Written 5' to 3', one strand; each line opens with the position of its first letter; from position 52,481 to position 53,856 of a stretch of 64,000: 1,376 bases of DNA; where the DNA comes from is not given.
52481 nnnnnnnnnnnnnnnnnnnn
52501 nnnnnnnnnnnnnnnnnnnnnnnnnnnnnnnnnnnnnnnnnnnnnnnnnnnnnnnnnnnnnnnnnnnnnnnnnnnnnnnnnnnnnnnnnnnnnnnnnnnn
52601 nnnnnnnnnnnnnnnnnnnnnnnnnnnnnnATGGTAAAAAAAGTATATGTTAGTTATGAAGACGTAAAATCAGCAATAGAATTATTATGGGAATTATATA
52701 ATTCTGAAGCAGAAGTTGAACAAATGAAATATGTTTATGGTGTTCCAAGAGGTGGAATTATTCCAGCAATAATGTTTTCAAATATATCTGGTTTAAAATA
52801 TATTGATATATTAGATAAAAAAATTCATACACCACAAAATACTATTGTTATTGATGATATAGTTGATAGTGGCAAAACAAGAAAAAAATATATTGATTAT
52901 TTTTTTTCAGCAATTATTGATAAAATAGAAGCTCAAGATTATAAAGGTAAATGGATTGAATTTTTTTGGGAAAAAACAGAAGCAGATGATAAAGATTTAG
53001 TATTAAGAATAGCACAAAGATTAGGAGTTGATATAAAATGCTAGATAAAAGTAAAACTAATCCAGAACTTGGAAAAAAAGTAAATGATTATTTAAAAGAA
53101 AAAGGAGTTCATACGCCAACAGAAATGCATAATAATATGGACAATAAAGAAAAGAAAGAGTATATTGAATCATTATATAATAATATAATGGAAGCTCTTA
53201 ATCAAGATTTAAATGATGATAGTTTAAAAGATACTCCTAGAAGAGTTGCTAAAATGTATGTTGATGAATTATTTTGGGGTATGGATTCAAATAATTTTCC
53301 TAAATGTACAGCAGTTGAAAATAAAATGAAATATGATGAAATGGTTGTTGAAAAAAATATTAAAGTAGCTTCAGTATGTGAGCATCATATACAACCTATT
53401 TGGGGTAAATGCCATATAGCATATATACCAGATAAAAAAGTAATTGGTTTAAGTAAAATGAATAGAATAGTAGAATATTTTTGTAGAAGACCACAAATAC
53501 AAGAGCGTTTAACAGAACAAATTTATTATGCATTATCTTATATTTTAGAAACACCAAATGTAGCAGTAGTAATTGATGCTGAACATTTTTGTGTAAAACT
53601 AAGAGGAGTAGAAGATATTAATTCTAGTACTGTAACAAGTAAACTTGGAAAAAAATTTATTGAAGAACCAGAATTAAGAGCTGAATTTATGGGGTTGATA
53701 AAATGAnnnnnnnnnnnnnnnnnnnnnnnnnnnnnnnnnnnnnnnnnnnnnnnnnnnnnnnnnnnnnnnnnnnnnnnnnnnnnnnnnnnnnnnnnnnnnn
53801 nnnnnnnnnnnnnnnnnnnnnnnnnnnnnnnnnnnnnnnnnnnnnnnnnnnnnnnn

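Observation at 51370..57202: Nine-gene 7-deazaguanine DNA-modification operon whose gene set matches no described end product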

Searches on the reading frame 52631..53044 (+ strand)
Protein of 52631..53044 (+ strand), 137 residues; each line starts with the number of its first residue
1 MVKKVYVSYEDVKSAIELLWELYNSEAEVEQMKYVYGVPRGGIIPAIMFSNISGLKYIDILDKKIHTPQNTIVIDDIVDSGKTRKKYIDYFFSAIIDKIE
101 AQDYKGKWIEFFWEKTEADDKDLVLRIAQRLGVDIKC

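Call 3: search_protein_families(library=pfam, proteins=[window:52631-53044:+], max_evalue=0.01)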
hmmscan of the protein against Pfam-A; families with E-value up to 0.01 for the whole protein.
window:52631-53044:+ (137 aa): 0 families

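Call 4: search_protein_families(library=ncbifam, proteins=[window:52631-53044:+], max_evalue=0.01)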
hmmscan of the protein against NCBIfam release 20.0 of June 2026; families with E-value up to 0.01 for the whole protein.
window:52631-53044:+ (137 aa): 2 families
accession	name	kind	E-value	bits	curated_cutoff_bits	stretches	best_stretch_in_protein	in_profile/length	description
NF006613.0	PRK09177.1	equivalog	1.6e-07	31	138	0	3-59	8-61/159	xanthine phosphoribosyltransferase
NF000014.2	tet_prtrans_34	exception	0.0001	22.2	345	0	2-61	2-58/154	xanthine phosphoribosyltransferase Tet(34)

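Call 23: list_cluster_members(proteins=[P0001, window:52631-53044:+, window:54477-55055:+, window:56018-57202:+, window:53703-54476:+])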
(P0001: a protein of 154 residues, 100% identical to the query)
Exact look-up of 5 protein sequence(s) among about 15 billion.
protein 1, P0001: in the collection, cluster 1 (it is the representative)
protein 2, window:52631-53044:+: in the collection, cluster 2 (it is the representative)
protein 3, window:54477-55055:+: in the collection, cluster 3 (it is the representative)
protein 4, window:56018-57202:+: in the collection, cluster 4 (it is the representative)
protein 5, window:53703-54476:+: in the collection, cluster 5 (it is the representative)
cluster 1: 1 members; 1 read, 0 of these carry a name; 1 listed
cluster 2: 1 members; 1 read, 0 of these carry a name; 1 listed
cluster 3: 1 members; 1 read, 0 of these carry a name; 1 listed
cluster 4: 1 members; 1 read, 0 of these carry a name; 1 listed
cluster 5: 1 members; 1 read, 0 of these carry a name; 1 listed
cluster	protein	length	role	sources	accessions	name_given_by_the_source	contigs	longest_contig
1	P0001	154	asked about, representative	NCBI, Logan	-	-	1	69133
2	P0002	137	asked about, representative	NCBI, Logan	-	-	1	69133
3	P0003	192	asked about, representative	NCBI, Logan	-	-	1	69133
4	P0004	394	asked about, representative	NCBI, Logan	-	-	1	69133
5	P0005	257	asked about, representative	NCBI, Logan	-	-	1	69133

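Call 35: search_solved_structures(query=window:52631-53044:+, max_evalue=1, show_alignments=2)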
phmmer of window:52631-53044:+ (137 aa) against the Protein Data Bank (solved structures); distinct sequences matched with E-value up to 1: 11.
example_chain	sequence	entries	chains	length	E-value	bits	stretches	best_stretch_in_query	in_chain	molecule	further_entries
5xtk_A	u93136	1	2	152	0.00067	22.7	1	29-61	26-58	Xanthine phosphoribosyltransferase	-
6kp5_A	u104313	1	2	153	0.0007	22.7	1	29-61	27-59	Xanthine phosphoribosyltransferase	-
6kqc_A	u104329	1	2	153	0.00074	22.6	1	29-61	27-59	Xanthine phosphoribosyltransferase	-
1vdm_A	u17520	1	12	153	0.0047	20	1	4-66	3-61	purine phosphoribosyltransferase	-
1a97_A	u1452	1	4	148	0.0048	20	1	29-62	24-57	XANTHINE-GUANINE PHOSPHORIBOSYLTRANSFERASE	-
1a98_A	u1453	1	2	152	0.005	19.9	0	29-61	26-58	XANTHINE-GUANINE PHOSPHORIBOSYLTRANSFERASE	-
1a95_A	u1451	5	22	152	0.0058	19.7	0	29-61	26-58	XANTHINE-GUANINE PHOSPHORIBOSYLTRANSFERASE | Xanthine phosphoribosyltransferase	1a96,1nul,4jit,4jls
7bst_A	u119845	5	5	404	0.26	14.4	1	35-115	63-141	Type-1 restriction enzyme EcoR124II specificity protein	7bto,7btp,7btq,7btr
3o7m_A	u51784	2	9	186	0.37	13.8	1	58-93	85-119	Hypoxanthine phosphoribosyltransferase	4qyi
6bo7_A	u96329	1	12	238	0.53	13.3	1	49-92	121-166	Hypoxanthine phosphoribosyltransferase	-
5ipf_A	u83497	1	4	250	0.78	12.8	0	64-94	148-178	Hypoxanthine-guanine phosphoribosyltransferase (HGPRT)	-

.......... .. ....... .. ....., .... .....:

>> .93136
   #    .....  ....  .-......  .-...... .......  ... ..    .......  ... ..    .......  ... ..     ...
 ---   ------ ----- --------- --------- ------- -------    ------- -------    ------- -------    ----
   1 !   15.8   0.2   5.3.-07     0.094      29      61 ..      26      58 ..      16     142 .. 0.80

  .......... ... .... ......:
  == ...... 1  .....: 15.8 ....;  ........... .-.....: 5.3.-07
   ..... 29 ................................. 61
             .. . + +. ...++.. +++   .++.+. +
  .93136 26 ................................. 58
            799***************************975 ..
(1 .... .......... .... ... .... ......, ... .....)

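Call 45: search_dna_similar(query=window:52631-53044:+, collection=phages, mode=protein, max_evalue=0.1, max_rows=30)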
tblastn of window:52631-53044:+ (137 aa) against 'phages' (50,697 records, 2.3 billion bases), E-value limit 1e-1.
Records with a match: 47; places in all: 47; records where one place covers at least 80% of the query: 14.
Best place of each record, by identity: <60% 47.
By first word of the organism name: Pseudomonas 18; Vibrio 7; Cellulophaga 5; Flavobacterium 4; Stenotrophomonas 3; Xanthomonas 2; Variovorax 2; Sphingomonas 2; Brevundimonas 2; Escherichia 1; and 1 more.
By host as written in the record: Pseudomonas aeruginosa 8; Flavobacterium sp. LMO8 4; Vibrio breoganii 3; Pseudomonas aeruginosa PA14 3; Stenotrophomonas maltophilia 3; Vibrio parahaemolyticus 3; Pseudomonas aeruginosa PAO1 2; Xanthomonas arboricola pv. juglandis IVIA 1317-1a 2; and 13 more.
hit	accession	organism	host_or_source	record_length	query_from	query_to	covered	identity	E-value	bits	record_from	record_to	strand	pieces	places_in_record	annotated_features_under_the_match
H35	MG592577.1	Vibrio phage 1.207.B._10N.222.51.C2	Vibrio breoganii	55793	1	134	98%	30.1%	3e-6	50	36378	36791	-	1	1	GTP cyclohydrolase I | 6-pyruvoyl tetrahydropterin synthase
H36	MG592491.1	Vibrio phage 1.117.O._10N.261.45.E9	Vibrio breoganii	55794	1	134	98%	30.1%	3e-6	50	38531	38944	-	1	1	GTP cyclohydrolase I | 6-pyruvoyl tetrahydropterin synthase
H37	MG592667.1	Vibrio phage 2.117.O._10N.261.45.E9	Vibrio breoganii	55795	1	134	98%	30.1%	3e-6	50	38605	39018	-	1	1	GTP cyclohydrolase I | 6-pyruvoyl tetrahydropterin synthase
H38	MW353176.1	Flavobacterium phage vB_FspM_immuto_3-5A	Flavobacterium sp. LMO8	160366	3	119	85%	33.3%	2e-10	63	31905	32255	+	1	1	phosphoribosyltransferase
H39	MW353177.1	Flavobacterium phage vB_FspM_immuto_13-6C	Flavobacterium sp. LMO8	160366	3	119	85%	33.3%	2e-10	63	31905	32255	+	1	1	phosphoribosyltransferase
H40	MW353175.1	Flavobacterium phage vB_FspM_immuto_2-6A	Flavobacterium sp. LMO8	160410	3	119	85%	33.3%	2e-10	63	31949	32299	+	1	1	phosphoribosyltransferase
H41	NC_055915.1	Flavobacterium phage vB_FspM_immuto_2-6A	Flavobacterium sp. LMO8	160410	3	119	85%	33.3%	2e-10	63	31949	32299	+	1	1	phosphoribosyl transferase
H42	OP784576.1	Pseudomonas phage pPA-3099-2aT.3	Pseudomonas aeruginosa 3099-2aT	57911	27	134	79%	33.6%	9e-12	66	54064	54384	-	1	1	GTP cyclohydrolase I type 1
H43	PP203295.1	Pseudomonas phage TIVP-H6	Pseudomonas aeruginosa PA14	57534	27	134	79%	32.7%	5e-10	61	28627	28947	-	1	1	GTP cyclohydrolase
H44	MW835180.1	Pseudomonas phage vB_PaeS_PAJD-1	Pseudomonas aeruginosa PAO1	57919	27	134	79%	32.7%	5e-10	61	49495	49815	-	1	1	GTP cyclohydrolase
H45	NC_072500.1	Pseudomonas phage vB_PaeS_PAJD-1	Pseudomonas aeruginosa PAO1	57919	27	134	79%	32.7%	5e-10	61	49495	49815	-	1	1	GTP cyclohydrolase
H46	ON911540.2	Xanthomonas phage vB_Xar_IVIA-DoCa3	Xanthomonas arboricola pv. juglandis ...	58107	27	134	79%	32.7%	5e-10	61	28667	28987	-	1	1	GTP cyclohydrolase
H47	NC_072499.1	Xanthomonas phage vB_Xar_IVIA-DoCa3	Xanthomonas arboricola pv. juglandis ...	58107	27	134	79%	32.7%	5e-10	61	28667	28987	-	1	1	GTP cyclohydrolase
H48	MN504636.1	Pseudomonas phage Quinobequin-P09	Pseudomonas aeruginosa UCBPP-PA14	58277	27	134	79%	32.7%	5e-10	61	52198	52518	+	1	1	GTP cyclohydrolase I type 1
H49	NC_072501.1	Pseudomonas phage Quinobequin-P09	Pseudomonas aeruginosa UCBPP-PA14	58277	27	134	79%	32.7%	5e-10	61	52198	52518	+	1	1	GTP cyclohydrolase I type 1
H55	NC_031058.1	Pseudomonas phage NP1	-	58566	27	134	79%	32.7%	7e-10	61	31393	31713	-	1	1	GTP cyclohydrolase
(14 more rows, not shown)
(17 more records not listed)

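Call 51: get_annotated_region(hit=H41, flank=9000)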
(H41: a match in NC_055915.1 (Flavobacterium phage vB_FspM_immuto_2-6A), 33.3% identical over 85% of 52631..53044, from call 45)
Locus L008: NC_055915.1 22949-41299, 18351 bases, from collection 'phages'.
description: Flavobacterium phage vB_FspM_immuto_2-6A, complete genome.
organism: Flavobacterium phage vB_FspM_immuto_2-6A (NCBI taxid 2801477)
taxonomy: Viruses; Duplodnaviria; Heunggongvirae; Uroviricota; Caudoviricetes; Immutovirus; Immutovirus immuto
host: Flavobacterium sp. LMO8; source: Baltic Sea mesocosm; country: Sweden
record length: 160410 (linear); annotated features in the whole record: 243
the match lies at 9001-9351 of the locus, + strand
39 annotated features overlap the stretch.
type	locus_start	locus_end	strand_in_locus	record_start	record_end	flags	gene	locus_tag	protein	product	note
CDS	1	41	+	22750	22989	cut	-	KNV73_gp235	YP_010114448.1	hypothetical protein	-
CDS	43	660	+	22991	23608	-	-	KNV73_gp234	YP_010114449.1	hypothetical protein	-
CDS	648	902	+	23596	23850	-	-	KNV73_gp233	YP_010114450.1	hypothetical protein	-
CDS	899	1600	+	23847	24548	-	-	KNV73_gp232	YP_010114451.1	metallo-phosphoesterase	-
CDS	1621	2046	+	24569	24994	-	-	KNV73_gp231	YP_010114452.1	hypothetical protein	-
CDS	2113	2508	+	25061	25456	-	-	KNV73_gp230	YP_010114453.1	hypothetical protein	-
CDS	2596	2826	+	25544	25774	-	-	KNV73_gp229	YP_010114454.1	hypothetical protein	-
CDS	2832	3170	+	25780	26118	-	-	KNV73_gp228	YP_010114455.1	amino acid transporter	Amino acid transporter, PotE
CDS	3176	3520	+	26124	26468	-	-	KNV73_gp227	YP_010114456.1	ribonucleotide reductase beta subunit, ferritin-like domain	Ribonucleotide reductase beta subunit, ferritin-like domain, NrdF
CDS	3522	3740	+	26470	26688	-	-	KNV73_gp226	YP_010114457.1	hypothetical protein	-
CDS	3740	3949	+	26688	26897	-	-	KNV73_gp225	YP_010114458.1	hypothetical protein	-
CDS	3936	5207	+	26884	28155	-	-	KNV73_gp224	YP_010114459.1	thymidylate synthase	thymidylate synthase, ThyA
CDS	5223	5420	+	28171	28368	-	-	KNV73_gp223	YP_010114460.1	arginine kinase activator protein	protein-arginine kinase activator protein, McsA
CDS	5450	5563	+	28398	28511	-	-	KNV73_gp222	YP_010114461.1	hypothetical protein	-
CDS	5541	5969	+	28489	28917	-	-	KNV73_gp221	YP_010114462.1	hydrolase/thioesterase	-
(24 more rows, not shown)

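Call 52: get_annotated_region(hit=H55, flank=6000)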
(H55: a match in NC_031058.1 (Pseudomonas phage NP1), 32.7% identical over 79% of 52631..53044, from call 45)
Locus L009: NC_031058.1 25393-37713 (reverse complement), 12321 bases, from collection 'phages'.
description: Pseudomonas phage NP1, complete genome.
organism: Pseudomonas phage NP1 (NCBI taxid 1844477)
taxonomy: Viruses; Duplodnaviria; Heunggongvirae; Uroviricota; Caudoviricetes; Queuovirinae; Nipunavirus; Nipunavirus NP1
host: -; source: -; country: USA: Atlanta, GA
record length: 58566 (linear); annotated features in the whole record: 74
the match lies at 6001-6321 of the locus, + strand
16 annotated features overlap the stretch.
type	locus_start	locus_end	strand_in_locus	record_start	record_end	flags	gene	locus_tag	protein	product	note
CDS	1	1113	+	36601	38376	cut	-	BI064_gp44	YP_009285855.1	DNA helicase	-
CDS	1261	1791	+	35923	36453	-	-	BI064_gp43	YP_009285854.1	hypothetical protein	-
CDS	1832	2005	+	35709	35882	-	-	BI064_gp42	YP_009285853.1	hypothetical protein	-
CDS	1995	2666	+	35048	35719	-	-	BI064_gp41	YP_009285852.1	hypothetical protein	-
CDS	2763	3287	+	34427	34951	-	-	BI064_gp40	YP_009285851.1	hypothetical protein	-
CDS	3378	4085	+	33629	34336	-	-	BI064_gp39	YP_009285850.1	QueE-like radical SAM domain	Queuosine Biosynthesis QueE Radical SAM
CDS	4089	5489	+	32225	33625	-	-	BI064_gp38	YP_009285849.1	L-glutamine-D-fructose-6-phosphate aminotransferase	GATase; queuosine biosynthesis QueC ATPase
CDS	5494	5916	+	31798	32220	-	-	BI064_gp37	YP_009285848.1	QueD-like 6-pyruvoyl-tetrahydropterin synthase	queuosine biosynthesis QueD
CDS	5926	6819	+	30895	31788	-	-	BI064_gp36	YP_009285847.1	GTP cyclohydrolase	-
CDS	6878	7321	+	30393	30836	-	-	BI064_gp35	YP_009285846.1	homing endonuclease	-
CDS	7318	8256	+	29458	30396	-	-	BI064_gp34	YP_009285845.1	queuine tRNA-ribosyltransferase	-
CDS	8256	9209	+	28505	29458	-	-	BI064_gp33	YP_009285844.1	DNA polymerase processivity factor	-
CDS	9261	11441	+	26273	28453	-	-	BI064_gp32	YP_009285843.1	DNA polymerase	-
CDS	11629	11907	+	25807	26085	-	-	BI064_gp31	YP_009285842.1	hypothetical protein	-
CDS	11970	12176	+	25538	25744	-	-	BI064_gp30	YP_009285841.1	hypothetical protein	-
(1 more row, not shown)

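Call 59: search_protein_families(library=pfam, proteins=[L009:5926-6819:+, L008:8983-9378:+, L008:12091-12618:+], max_evalue=0.05)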
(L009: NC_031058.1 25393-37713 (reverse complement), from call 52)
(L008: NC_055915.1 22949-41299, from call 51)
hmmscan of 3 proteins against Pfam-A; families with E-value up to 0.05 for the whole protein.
L009:5926-6819:+ (297 aa): 2 families
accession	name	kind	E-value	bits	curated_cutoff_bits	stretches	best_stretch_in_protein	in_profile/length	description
PF01227.27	GTP_cyclohydroI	-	7.5e-71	237.7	27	1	118-296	1-178/179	GTP cyclohydrolase I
PF14489.11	QueF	-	7.2e-05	23.4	27.3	1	195-252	1-58/81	QueF-like protein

L008:8983-9378:+ (131 aa): 1 family
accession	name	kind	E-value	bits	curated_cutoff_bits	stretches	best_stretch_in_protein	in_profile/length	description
PF00156.33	Pribosyltran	-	1e-08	35.1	26.3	1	64-108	87-140/158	Phosphoribosyl transferase domain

L008:12091-12618:+ (175 aa): 1 family
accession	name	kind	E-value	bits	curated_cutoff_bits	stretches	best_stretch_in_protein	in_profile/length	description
PF00551.24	Formyl_trans_N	-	2.4e-13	50.6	26.1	1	50-150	60-157/181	Formyl transferase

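Call 126: search_solved_structures(query=A10, max_evalue=0.01, show_alignments=1)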
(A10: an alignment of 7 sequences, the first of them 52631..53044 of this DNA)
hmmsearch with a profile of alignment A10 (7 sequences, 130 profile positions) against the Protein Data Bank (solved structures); distinct sequences matched with E-value up to 0.01: 20.
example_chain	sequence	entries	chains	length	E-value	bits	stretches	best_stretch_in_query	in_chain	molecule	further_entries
1vdm_A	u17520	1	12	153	2.5e-18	69.1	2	57-114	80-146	purine phosphoribosyltransferase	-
5xtk_A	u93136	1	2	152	3.9e-16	62.1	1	1-113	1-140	Xanthine phosphoribosyltransferase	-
6kp5_A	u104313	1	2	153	4e-16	62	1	1-113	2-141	Xanthine phosphoribosyltransferase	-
6kqc_A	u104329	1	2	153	9.7e-16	60.8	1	1-113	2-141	Xanthine phosphoribosyltransferase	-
4z1o_A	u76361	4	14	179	6.5e-15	58.1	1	6-117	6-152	Phosphoribosyltransferase | Purine phosphoribosyltransferase (GpT-2)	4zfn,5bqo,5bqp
1a98_A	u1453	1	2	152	4.2e-14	55.5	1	1-113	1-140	XANTHINE-GUANINE PHOSPHORIBOSYLTRANSFERASE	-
1a95_A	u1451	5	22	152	5.7e-14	55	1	1-113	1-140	XANTHINE-GUANINE PHOSPHORIBOSYLTRANSFERASE | Xanthine phosphoribosyltransferase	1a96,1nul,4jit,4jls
1a97_A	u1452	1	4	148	1.6e-13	53.6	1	4-113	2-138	XANTHINE-GUANINE PHOSPHORIBOSYLTRANSFERASE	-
4trb_A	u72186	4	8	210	1.5e-12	50.5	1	5-126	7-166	Purine phosphoribosyltransferase (GpT-1)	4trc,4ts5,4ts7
5vog_A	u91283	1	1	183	5.6e-10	42.1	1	1-118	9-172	Putative phosphoribosyltransferase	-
7kl6_A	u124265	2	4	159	3.8e-09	39.5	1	51-115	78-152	Phosphoribosyltransferase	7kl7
6igs_A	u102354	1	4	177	0.00038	23.3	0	59-93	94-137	Hypoxanthine phosphoribosyltransferase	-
2xbu_A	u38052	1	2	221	0.0008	22.2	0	3-52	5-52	HYPOXANTHINE-GUANINE PHOSPHORIBOSYLTRANSFERASE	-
2jky_A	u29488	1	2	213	0.00089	22.1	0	3-52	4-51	HYPOXANTHINE-GUANINE PHOSPHORIBOSYLTRANSFERASE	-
2jkz_A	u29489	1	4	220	0.0011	21.8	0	3-52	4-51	HYPOXANTHINE-GUANINE PHOSPHORIBOSYLTRANSFERASE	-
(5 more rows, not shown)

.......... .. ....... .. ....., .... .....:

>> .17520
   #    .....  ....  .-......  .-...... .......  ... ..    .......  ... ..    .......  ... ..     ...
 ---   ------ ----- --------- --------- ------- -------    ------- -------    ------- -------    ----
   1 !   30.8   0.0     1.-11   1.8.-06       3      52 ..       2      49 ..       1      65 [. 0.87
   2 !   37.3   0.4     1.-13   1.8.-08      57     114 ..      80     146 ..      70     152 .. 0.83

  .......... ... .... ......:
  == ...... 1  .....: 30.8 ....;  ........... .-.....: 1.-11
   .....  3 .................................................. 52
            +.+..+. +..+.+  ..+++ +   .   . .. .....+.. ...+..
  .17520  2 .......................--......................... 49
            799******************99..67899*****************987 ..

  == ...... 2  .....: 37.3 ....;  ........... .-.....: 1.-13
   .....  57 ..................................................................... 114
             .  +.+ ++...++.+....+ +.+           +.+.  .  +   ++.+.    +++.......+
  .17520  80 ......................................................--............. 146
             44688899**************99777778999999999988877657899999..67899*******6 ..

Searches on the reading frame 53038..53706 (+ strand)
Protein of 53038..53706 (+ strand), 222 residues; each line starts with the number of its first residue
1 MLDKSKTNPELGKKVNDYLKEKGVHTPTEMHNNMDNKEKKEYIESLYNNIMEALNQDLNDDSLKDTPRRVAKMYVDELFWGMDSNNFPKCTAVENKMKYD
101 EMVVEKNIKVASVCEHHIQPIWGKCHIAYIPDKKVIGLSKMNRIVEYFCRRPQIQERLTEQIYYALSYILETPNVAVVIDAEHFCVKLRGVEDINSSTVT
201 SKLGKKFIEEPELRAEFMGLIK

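Call 3: search_protein_families(library=pfam, proteins=[window:53038-53706:+], max_evalue=0.01)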
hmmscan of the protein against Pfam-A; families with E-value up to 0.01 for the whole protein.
window:53038-53706:+ (222 aa): 2 families
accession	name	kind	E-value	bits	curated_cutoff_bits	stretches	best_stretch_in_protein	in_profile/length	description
PF01227.27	GTP_cyclohydroI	-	5.8e-63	212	27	1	44-221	2-178/179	GTP cyclohydrolase I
PF14489.11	QueF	-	0.00023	21.7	27.3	1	120-174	1-55/81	QueF-like protein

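Call 4: search_protein_families(library=ncbifam, proteins=[window:53038-53706:+], max_evalue=0.01)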
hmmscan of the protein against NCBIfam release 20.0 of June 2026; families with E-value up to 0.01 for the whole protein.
window:53038-53706:+ (222 aa): 5 families
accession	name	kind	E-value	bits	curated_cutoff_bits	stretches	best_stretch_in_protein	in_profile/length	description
NF006824.0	PRK09347.1-1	equivalog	2.3e-88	295.3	202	1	12-221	8-216/219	GTP cyclohydrolase I FolE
TIGR00063.1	folE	equivalog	2.2e-70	235.9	181.6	1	44-222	2-179/180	GTP cyclohydrolase I FolE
NF006826.0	PRK09347.1-3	subfamily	1.6e-56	190.8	162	1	38-222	4-187/189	GTP cyclohydrolase I FolE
NF006825.1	PRK09347.1-2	subfamily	6.4e-54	182.1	174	1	44-222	2-179/179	GTP cyclohydrolase I FolE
TIGR03139.1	QueF-II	equivalog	1.2e-06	28.3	86.9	1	94-178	10-95/115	preQ(1) synthase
